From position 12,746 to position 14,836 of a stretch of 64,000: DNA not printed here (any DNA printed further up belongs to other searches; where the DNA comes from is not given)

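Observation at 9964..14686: Non-canonical group-3c-like [NiFe] hydrogenase: MvhADG with a GltD/NfnB-like flavoprotein-polyferredoxin in place of HdrABC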

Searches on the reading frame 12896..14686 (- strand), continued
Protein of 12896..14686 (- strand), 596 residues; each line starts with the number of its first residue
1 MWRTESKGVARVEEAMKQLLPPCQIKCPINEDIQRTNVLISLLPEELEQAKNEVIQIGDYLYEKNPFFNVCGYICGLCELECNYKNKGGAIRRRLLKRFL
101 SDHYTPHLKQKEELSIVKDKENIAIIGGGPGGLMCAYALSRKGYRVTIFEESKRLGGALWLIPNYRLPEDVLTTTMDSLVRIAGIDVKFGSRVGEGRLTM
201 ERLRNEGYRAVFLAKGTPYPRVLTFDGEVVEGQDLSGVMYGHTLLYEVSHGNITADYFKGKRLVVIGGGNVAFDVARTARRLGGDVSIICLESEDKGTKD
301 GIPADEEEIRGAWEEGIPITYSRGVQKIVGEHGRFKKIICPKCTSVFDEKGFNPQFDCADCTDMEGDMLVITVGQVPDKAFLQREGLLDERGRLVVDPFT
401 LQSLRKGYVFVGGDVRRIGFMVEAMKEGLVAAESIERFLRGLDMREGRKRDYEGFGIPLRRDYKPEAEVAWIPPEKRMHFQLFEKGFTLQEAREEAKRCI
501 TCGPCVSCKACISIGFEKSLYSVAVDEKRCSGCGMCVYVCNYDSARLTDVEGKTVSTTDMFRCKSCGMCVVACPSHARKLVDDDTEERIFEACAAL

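Call 80: search_protein_families(library=pfam, proteins=[P0121, P0123, P0124, P0135, P0144, P0159, P0193, P0217, P0233, P0155], max_evalue=0.000001)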
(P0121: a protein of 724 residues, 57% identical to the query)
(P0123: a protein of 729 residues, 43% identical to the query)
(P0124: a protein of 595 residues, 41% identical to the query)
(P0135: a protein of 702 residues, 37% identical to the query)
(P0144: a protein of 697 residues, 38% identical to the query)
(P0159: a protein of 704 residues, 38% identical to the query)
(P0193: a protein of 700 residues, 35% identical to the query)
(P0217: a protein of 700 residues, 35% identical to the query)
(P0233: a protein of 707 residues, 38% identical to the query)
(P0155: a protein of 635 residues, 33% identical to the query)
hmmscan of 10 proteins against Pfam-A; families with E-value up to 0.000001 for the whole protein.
P0121 (724 aa): 9 families
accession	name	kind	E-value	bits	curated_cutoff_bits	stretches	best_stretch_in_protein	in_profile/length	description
PF00072.30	Response_reg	-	4.5e-32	111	30.2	1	609-719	1-111/111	Response regulator receiver domain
PF07992.20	Pyr_redox_2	-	8.9e-28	98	26.1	1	126-432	2-291/291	Pyridine nucleotide-disulphide oxidoreductase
PF00070.33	Pyr_redox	-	1.1e-13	51.9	22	0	266-343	1-78/82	Pyridine nucleotide-disulphide oxidoreductase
PF13450.12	NAD_binding_8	-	2e-10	41.2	21.9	1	129-167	1-39/68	NAD(P)-binding Rossmann-like domain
PF14691.11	Fer4_20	-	2.3e-09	37.5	25.8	0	19-109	26-109/113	Dihydroprymidine dehydrogenase domain II, 4Fe-4S cluster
PF13738.12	Pyr_redox_3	-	6.4e-09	35.9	30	0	261-340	161-246/305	Pyridine nucleotide-disulphide oxidoreductase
PF00037.32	Fer4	-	8e-09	35.4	21.1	0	564-583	4-23/24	4Fe-4S binding domain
PF12838.12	Fer4_7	-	1.1e-08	35.8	27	1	534-582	1-52/52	4Fe-4S dicluster domain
PF13187.11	Fer4_9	-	1.6e-07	31.6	27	1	534-582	1-51/52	4Fe-4S dicluster domain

P0123 (729 aa): 6 families
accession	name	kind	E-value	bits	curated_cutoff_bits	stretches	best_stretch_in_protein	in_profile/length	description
PF07992.20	Pyr_redox_2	-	2.9e-29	102.9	26.1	1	122-421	2-291/291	Pyridine nucleotide-disulphide oxidoreductase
PF02662.21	FlpD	-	7.6e-22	78.1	22.3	1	624-718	29-123/123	Methyl-viologen-reducing hydrogenase, delta subunit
PF13738.12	Pyr_redox_3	-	2.3e-12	47.2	30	1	251-405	164-305/305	Pyridine nucleotide-disulphide oxidoreductase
PF00070.33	Pyr_redox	-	1.1e-10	42.4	22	0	122-156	1-35/82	Pyridine nucleotide-disulphide oxidoreductase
PF13450.12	NAD_binding_8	-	1.9e-10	41.3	21.9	1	125-160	1-36/68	NAD(P)-binding Rossmann-like domain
PF12831.13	FAD_oxidored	-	8.1e-07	29.1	27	0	123-159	2-38/416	FAD dependent oxidoreductase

P0124 (595 aa): 8 families
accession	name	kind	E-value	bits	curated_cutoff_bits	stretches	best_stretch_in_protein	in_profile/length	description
PF07992.20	Pyr_redox_2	-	2.1e-26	93.5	26.1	1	116-411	2-291/291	Pyridine nucleotide-disulphide oxidoreductase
PF13738.12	Pyr_redox_3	-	2.2e-14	53.9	30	1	237-396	158-305/305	Pyridine nucleotide-disulphide oxidoreductase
PF00070.33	Pyr_redox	-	2.2e-11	44.5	22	0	245-317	1-72/82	Pyridine nucleotide-disulphide oxidoreductase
PF12838.12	Fer4_7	-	4.2e-10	40.4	27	1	515-565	1-50/52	4Fe-4S dicluster domain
PF13450.12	NAD_binding_8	-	1.2e-09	38.8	21.9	1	119-154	1-36/68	NAD(P)-binding Rossmann-like domain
PF01946.23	Thi4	-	6.2e-07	29.3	26.2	0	115-152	18-56/235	Thi4 family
PF13241.12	NAD_binding_7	-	8e-07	30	22.1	0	241-278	5-41/104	Putative NAD(P)-binding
PF01266.30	DAO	-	1e-06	29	27.9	0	116-152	1-38/353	FAD dependent oxidoreductase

P0135 (702 aa): 10 families
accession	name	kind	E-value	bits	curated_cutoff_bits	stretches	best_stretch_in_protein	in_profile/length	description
PF07992.20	Pyr_redox_2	-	3e-36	125.8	26.1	1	106-401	2-291/291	Pyridine nucleotide-disulphide oxidoreductase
PF02662.21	FlpD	-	6.5e-32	110.6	22.3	1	576-690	1-120/123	Methyl-viologen-reducing hydrogenase, delta subunit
PF14691.11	Fer4_20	-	2.2e-19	69.8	25.8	1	11-90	29-111/113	Dihydroprymidine dehydrogenase domain II, 4Fe-4S cluster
PF00070.33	Pyr_redox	-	6.6e-12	46.2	22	0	237-310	1-78/82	Pyridine nucleotide-disulphide oxidoreductase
PF13738.12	Pyr_redox_3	-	5.5e-11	42.7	30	0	235-385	164-305/305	Pyridine nucleotide-disulphide oxidoreductase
PF13450.12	NAD_binding_8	-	1.8e-10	41.4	21.9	1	109-146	1-38/68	NAD(P)-binding Rossmann-like domain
PF14697.11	Fer4_21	-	3.3e-08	34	35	1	499-550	3-59/59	4Fe-4S dicluster domain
PF01266.30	DAO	-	5.2e-08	33.2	27.9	0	106-140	1-35/353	FAD dependent oxidoreductase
PF00037.32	Fer4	-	7.9e-08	32.3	21.1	0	498-520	2-24/24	4Fe-4S binding domain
PF12837.12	Fer4_6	-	1.9e-07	31.1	25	0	525-548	1-24/24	4Fe-4S binding domain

P0144 (697 aa): 9 families
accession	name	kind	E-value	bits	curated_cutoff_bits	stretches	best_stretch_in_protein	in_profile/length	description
PF07992.20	Pyr_redox_2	-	2.7e-25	89.8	26.1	1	107-398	2-287/291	Pyridine nucleotide-disulphide oxidoreductase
PF14691.11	Fer4_20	-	1.2e-19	70.6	25.8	1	12-89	30-110/113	Dihydroprymidine dehydrogenase domain II, 4Fe-4S cluster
PF02662.21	FlpD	-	7.8e-15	55.4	22.3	1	582-676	16-110/123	Methyl-viologen-reducing hydrogenase, delta subunit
PF13738.12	Pyr_redox_3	-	2.1e-12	47.4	30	1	195-386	128-305/305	Pyridine nucleotide-disulphide oxidoreductase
PF00070.33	Pyr_redox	-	2.4e-11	44.4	22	0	238-312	1-79/82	Pyridine nucleotide-disulphide oxidoreductase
PF13450.12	NAD_binding_8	-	3.1e-10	40.6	21.9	1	110-146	1-37/68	NAD(P)-binding Rossmann-like domain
PF12831.13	FAD_oxidored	-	8.3e-09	35.7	27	0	108-147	2-41/416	FAD dependent oxidoreductase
PF01946.23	Thi4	-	2e-07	30.9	26.2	0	104-142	16-55/235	Thi4 family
PF01266.30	DAO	-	6.4e-07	29.7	27.9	0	107-141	1-35/353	FAD dependent oxidoreductase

P0159 (704 aa): 9 families
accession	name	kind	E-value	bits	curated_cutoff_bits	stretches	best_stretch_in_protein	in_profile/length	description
PF02662.21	FlpD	-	4.2e-34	117.7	22.3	1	577-700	1-123/123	Methyl-viologen-reducing hydrogenase, delta subunit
PF07992.20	Pyr_redox_2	-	2.2e-32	113.1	26.1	1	112-409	2-288/291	Pyridine nucleotide-disulphide oxidoreductase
PF14691.11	Fer4_20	-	9e-18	64.6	25.8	1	17-93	29-108/113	Dihydroprymidine dehydrogenase domain II, 4Fe-4S cluster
PF13738.12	Pyr_redox_3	-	1.6e-12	47.8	30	0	340-396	250-305/305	Pyridine nucleotide-disulphide oxidoreductase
PF13450.12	NAD_binding_8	-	4.4e-09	36.9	21.9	1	115-148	1-34/68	NAD(P)-binding Rossmann-like domain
PF00070.33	Pyr_redox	-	2.3e-08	34.9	22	0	112-146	1-35/82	Pyridine nucleotide-disulphide oxidoreductase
PF01266.30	DAO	-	5.2e-08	33.2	27.9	1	112-147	1-37/353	FAD dependent oxidoreductase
PF00037.32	Fer4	-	3e-07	30.4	21.1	0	526-548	2-24/24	4Fe-4S binding domain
PF13237.11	Fer4_10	-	8.1e-07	29.3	25.5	1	497-543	3-53/53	4Fe-4S dicluster domain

P0193 (700 aa): 11 families
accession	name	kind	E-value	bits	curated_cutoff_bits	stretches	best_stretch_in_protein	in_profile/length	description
PF07992.20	Pyr_redox_2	-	4.1e-34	118.8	26.1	1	115-408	2-291/291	Pyridine nucleotide-disulphide oxidoreductase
PF02662.21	FlpD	-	3.4e-27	95.3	22.3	1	567-688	1-123/123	Methyl-viologen-reducing hydrogenase, delta subunit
PF14691.11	Fer4_20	-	1.8e-19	70.1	25.8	1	23-100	29-109/113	Dihydroprymidine dehydrogenase domain II, 4Fe-4S cluster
PF13738.12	Pyr_redox_3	-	8.8e-16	58.4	30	1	202-392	128-305/305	Pyridine nucleotide-disulphide oxidoreductase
PF13450.12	NAD_binding_8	-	2.2e-12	47.5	21.9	1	118-157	1-40/68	NAD(P)-binding Rossmann-like domain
PF00070.33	Pyr_redox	-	2.1e-10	41.4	22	0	115-149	1-35/82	Pyridine nucleotide-disulphide oxidoreductase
PF01266.30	DAO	-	2.8e-10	40.7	27.9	1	115-151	1-38/353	FAD dependent oxidoreductase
PF00890.30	FAD_binding_2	-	3.4e-08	33.5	20.4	0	116-152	2-38/414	FAD binding domain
PF01593.30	Amino_oxidase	-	3.7e-08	33.5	19.8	0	124-154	2-32/443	Flavin containing amine oxidoreductase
PF01946.23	Thi4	-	5.4e-08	32.8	26.2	1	116-155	20-60/235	Thi4 family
PF03486.20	HI0933_like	-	5e-07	29.9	50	0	115-150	2-37/244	HI0933-like protein Rossmann domain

P0217 (700 aa): 11 families
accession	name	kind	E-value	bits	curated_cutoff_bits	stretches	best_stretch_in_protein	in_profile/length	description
PF07992.20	Pyr_redox_2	-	3.3e-25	89.5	26.1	1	106-401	2-291/291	Pyridine nucleotide-disulphide oxidoreductase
PF14691.11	Fer4_20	-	1.2e-18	67.4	25.8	1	13-88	30-108/113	Dihydroprymidine dehydrogenase domain II, 4Fe-4S cluster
PF00070.33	Pyr_redox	-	1.7e-12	48.1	22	0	237-289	1-51/82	Pyridine nucleotide-disulphide oxidoreductase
PF13450.12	NAD_binding_8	-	3.8e-11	43.5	21.9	1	109-142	1-34/68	NAD(P)-binding Rossmann-like domain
PF13738.12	Pyr_redox_3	-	1.1e-09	38.4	30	0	235-385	164-305/305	Pyridine nucleotide-disulphide oxidoreductase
PF01266.30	DAO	-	8.4e-09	35.8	27.9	0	107-140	2-35/353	FAD dependent oxidoreductase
PF00037.32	Fer4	-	1.5e-08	34.6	21.1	1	486-506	2-22/24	4Fe-4S binding domain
PF01593.30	Amino_oxidase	-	2.9e-07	30.6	19.8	0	115-141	2-28/443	Flavin containing amine oxidoreductase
PF13237.11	Fer4_10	-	4.2e-07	30.2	25.5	1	487-531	4-53/53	4Fe-4S dicluster domain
PF14697.11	Fer4_21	-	5.8e-07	30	35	1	485-536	1-58/59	4Fe-4S dicluster domain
PF01946.23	Thi4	-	6.3e-07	29.3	26.2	0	103-144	16-58/235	Thi4 family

P0233 (707 aa): 7 families
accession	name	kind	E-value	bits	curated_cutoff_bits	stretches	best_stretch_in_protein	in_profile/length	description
PF07992.20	Pyr_redox_2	-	1.1e-31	110.8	26.1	1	119-408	2-291/291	Pyridine nucleotide-disulphide oxidoreductase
PF02662.21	FlpD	-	3.9e-23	82.2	22.3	1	576-694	1-121/123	Methyl-viologen-reducing hydrogenase, delta subunit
PF14691.11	Fer4_20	-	3.4e-20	72.4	25.8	1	28-101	30-106/113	Dihydroprymidine dehydrogenase domain II, 4Fe-4S cluster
PF00070.33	Pyr_redox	-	2.2e-11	44.6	22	0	119-193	1-66/82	Pyridine nucleotide-disulphide oxidoreductase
PF13450.12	NAD_binding_8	-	4.5e-10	40.1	21.9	1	122-157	1-36/68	NAD(P)-binding Rossmann-like domain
PF01266.30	DAO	-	1.1e-08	35.5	27.9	0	119-153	1-35/353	FAD dependent oxidoreductase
PF13738.12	Pyr_redox_3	-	1.7e-07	31.2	30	0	240-279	159-197/305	Pyridine nucleotide-disulphide oxidoreductase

P0155 (635 aa): 11 families
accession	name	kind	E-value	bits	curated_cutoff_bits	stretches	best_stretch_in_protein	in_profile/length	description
PF07992.20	Pyr_redox_2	-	3.3e-28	99.4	26.1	1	98-393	1-291/291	Pyridine nucleotide-disulphide oxidoreductase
PF14691.11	Fer4_20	-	1.7e-18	66.9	25.8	1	5-84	29-111/113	Dihydroprymidine dehydrogenase domain II, 4Fe-4S cluster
PF13738.12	Pyr_redox_3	-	1.6e-14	54.4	30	1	228-377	164-305/305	Pyridine nucleotide-disulphide oxidoreductase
PF00070.33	Pyr_redox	-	7.3e-10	39.7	22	0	231-282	2-51/82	Pyridine nucleotide-disulphide oxidoreductase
PF13450.12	NAD_binding_8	-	2.7e-08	34.4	21.9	1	102-137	1-36/68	NAD(P)-binding Rossmann-like domain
PF01266.30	DAO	-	6.9e-08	32.8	27.9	0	99-134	1-37/353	FAD dependent oxidoreductase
PF00037.32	Fer4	-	2.3e-07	30.8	21.1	0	478-498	2-22/24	4Fe-4S binding domain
PF01262.27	AlaDh_PNT_C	-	3.7e-07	30.2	23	0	228-255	28-55/214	Alanine dehydrogenase/PNT, C-terminal domain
PF12831.13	FAD_oxidored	-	6.1e-07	29.5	27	0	100-140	2-42/416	FAD dependent oxidoreductase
PF01593.30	Amino_oxidase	-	8.2e-07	29.1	19.8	0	108-134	2-28/443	Flavin containing amine oxidoreductase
PF13241.12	NAD_binding_7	-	8.5e-07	29.9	22.1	0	97-139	7-41/104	Putative NAD(P)-binding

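Call 81: find_encoding_contigs(protein=P0123, flank=6000, max_places=3)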
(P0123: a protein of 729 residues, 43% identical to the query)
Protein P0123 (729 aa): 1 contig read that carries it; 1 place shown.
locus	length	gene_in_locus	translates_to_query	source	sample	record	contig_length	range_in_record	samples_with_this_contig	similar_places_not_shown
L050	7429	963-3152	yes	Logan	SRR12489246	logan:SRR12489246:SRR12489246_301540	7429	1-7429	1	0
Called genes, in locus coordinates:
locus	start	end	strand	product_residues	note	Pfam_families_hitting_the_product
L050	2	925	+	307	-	?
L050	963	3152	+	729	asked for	PF00037:Fer4 (faint), PF00070:Pyr_redox (weak), PF01266:DAO (weak), PF07992:Pyr_redox_2, PF13450:NAD_binding_8, PF13738:Pyr_redox_3 (weak), PF12838:Fer4_7 (weak), PF02662:FlpD, +3 more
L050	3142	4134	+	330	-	PF01058:Oxidored_q6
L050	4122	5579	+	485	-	PF27537:HoxH, PF00374:NiFeSe_Hases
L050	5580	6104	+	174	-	PF01750:HycI (weak)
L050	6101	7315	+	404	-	PF07690:MFS_1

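Call 82: list_cluster_members(proteins=[P0121, P0123, P0124, P0135, P0144, P0159, P0193, P0233, P0217, P0155])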
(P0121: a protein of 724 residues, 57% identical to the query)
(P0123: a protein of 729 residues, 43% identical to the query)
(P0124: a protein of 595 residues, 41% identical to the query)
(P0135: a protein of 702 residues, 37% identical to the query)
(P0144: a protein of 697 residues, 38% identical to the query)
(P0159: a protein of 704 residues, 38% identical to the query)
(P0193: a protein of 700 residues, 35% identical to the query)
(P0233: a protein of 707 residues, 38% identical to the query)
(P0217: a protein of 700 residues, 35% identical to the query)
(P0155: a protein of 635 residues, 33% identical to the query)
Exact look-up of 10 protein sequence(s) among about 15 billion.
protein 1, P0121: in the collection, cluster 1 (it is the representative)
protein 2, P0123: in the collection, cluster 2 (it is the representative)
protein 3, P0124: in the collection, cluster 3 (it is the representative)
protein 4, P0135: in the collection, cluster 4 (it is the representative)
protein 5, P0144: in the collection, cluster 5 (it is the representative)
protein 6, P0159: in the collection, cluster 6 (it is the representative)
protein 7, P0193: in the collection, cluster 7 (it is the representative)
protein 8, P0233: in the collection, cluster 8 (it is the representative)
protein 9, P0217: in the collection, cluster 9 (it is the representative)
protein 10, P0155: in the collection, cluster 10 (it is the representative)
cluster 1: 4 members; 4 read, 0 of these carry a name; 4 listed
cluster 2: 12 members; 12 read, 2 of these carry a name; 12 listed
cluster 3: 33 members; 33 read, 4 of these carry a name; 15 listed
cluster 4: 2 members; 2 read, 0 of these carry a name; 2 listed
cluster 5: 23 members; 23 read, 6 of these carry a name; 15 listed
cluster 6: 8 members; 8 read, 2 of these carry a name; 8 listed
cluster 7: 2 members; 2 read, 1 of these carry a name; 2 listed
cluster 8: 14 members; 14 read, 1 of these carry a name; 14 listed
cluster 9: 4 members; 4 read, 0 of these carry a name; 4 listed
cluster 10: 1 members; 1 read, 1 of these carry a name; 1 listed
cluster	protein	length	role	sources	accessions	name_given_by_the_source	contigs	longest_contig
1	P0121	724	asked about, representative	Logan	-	-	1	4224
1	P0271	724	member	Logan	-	-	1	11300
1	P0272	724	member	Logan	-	-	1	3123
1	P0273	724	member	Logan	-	-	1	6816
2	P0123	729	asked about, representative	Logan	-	-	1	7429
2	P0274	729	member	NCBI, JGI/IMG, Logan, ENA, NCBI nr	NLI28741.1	MAG: FAD-dependent oxidoreductase [Nitrospiraceae bacterium] | formate dehydrogenase major subunit | FAD-dependent oxidoreductase [Nitrospiraceae bacterium]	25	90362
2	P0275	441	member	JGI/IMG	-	coenzyme F420-reducing hydrogenase delta subunit/Pyruvate/2-oxoacid:ferredoxin ...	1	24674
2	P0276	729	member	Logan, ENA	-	-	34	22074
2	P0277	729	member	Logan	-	-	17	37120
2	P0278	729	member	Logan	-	-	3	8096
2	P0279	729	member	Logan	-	-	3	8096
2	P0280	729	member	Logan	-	-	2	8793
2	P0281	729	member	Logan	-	-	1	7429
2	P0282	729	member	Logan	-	-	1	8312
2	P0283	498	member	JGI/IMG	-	-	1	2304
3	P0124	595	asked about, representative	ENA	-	-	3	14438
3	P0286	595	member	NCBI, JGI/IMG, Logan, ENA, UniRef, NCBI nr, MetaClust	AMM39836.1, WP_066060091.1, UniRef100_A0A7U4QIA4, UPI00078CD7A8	4Fe-4S ferredoxin [Candidatus Desulfofervidus auxilii] | dihydrouracil dehydrogenase (NAD(+)) n=1 Tax=Desulfofervidus auxilii TaxID=1621989 ... | FAD-dependent oxidoreductase [Candidatus Desulfofervidus auxilii]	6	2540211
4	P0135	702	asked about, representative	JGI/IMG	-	-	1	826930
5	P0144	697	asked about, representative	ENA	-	-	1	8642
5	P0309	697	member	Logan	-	-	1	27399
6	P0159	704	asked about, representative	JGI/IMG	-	-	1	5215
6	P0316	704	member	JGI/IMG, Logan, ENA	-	-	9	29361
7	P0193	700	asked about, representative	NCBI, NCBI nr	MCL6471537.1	MAG: FAD-dependent oxidoreductase [Firmicutes bacterium] | FAD-dependent oxidoreductase [Bacillota bacterium]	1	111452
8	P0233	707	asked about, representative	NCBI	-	-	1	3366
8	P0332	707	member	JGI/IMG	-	-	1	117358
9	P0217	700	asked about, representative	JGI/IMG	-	-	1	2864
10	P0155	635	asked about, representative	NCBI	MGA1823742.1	MAG: FAD-dependent oxidoreductase [bacterium]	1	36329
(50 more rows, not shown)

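Call 83: find_encoding_contigs(protein=P0286, flank=5000, max_places=1)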
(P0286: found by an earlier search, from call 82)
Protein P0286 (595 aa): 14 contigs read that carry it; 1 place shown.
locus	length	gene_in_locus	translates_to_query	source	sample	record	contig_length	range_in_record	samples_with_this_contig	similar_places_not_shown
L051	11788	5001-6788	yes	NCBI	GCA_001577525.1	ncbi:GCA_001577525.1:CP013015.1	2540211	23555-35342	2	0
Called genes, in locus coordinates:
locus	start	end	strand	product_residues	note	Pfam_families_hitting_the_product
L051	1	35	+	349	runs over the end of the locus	PF04055:Radical_SAM, PF19288:CofH_C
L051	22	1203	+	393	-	PF01979:Amidohydro_1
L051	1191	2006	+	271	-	PF02621:VitK2_biosynth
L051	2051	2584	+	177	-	PF12019:GspH (weak)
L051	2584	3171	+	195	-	PF07963:N_methyl (weak)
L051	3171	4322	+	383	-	PF07963:N_methyl (weak)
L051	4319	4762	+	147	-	-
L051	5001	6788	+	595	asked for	PF01946:Thi4 (weak), PF00890:FAD_binding_2 (weak), PF01266:DAO (weak), PF01494:FAD_binding_3 (weak), PF07992:Pyr_redox_2, PF13450:NAD_binding_8, PF13738:Pyr_redox_3, PF12838:Fer4_7, +7 more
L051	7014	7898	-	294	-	-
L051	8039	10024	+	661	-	PF00270:DEAD (weak), PF04851:ResIII, PF17757:UvrB_inter, PF27431:UvrB_3rd, PF00271:Helicase_C, PF12344:UvrB, PF02151:UVR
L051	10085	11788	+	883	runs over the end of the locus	PF02861:Clp_N, PF23569:NBD_SMAX1, PF00004:AAA, PF17871:AAA_lid_9, PF07724:AAA_2, PF07728:AAA_5, PF00004:AAA, PF10431:ClpB_D2-small, +9 more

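Call 84: find_encoding_contigs(protein=P0135, flank=5000, max_places=1)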
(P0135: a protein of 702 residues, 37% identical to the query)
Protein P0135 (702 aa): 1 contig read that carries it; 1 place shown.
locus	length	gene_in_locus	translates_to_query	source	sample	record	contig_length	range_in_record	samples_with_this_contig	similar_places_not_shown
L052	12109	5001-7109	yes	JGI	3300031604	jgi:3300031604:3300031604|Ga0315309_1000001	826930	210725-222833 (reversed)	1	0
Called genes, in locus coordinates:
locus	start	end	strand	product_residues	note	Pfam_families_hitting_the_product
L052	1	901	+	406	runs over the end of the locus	PF03599:CdhD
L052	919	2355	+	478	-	PF04060:FeS, PF03599:CdhD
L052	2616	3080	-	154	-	PF12838:Fer4_7 (faint), PF00037:Fer4 (faint)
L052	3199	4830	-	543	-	PF12225:DUF5981, PF02219:MTHFR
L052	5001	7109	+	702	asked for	PF14691:Fer4_20, PF01266:DAO (weak), PF07992:Pyr_redox_2, PF13450:NAD_binding_8, PF00037:Fer4 (weak), PF14697:Fer4_21, PF12837:Fer4_6 (weak), PF02662:FlpD, +7 more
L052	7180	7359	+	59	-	PF10133:CooT (weak)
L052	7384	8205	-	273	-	PF01080:Presenilin (weak)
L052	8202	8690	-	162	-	PF07998:Peptidase_M54, PF00413:Peptidase_M10 (weak)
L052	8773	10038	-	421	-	PF00753:Lactamase_B, PF12706:Lactamase_B_2, PF16661:Lactamase_B_6, PF23023:Anti-Pycsar_Apyc1, PF10996:Beta-Casp, PF07521:RMMBL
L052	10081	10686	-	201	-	PF02811:PHP, PF13263:PHP_C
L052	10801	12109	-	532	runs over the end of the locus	PF01702:TGT, PF17884:DUF5591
